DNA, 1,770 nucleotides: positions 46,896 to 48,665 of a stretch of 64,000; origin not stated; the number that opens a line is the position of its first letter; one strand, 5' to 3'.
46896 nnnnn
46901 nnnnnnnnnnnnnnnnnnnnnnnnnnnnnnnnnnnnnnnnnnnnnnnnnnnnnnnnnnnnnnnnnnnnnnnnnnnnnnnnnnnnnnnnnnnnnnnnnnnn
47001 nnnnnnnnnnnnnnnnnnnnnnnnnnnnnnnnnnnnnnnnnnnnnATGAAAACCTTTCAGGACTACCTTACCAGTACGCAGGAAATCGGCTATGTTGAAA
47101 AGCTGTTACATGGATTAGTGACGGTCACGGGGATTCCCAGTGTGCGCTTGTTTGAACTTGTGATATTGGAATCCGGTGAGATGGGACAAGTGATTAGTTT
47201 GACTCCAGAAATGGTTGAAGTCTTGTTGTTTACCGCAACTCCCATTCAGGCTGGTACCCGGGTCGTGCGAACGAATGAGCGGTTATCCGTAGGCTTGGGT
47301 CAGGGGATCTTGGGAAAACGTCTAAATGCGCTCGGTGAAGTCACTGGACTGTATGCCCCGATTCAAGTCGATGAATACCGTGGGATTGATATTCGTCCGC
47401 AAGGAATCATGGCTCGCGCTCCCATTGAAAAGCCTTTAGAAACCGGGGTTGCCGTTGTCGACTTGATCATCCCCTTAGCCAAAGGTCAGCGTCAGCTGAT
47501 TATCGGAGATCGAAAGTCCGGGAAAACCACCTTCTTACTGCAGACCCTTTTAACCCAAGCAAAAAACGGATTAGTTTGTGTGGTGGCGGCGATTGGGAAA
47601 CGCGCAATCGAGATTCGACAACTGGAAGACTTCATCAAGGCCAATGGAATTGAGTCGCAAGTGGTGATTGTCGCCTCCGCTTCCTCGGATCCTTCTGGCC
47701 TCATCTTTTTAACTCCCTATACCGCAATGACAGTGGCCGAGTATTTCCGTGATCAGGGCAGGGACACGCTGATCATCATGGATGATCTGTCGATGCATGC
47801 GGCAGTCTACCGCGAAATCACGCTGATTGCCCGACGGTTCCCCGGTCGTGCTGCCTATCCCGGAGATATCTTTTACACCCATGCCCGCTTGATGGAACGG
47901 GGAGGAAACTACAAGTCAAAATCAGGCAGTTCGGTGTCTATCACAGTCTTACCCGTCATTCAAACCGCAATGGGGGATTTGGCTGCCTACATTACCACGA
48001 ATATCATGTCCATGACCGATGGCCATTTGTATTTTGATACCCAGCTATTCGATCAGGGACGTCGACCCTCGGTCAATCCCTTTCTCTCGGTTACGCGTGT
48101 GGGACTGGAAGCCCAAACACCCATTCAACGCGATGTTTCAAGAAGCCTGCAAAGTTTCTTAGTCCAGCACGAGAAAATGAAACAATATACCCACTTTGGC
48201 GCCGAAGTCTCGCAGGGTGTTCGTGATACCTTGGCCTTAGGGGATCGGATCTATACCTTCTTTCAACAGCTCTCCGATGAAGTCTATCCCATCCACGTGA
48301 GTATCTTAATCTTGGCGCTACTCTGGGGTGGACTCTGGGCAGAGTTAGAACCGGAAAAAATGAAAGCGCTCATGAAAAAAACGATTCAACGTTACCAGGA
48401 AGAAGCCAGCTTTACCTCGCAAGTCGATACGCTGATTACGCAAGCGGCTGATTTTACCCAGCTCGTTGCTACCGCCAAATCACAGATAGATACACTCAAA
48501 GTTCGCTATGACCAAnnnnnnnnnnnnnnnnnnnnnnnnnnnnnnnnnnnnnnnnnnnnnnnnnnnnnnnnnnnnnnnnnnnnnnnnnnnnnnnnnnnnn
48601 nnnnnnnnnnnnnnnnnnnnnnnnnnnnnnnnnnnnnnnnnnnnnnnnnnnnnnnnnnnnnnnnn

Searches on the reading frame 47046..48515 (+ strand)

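Call 11: search_protein_families(library=pfam, proteins=[window:47046-48515:+], max_evalue=0.01)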
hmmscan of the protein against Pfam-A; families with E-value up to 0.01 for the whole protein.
window:47046-48515:+ (490 aa): 3 families
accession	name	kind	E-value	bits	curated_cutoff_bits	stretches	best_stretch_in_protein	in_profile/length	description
PF00006.31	ATP-synt_ab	-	6e-65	219.3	29.5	1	134-349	1-212/213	ATP synthase alpha/beta family, nucleotide-binding domain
PF00306.32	ATP-synt_ab_C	-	6.6e-10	39.9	27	1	357-455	1-99/126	ATP synthase alpha/beta chain, C terminal domain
PF06745.19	ATPase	-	0.0053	16.6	26.6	0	132-192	2-65/231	KaiC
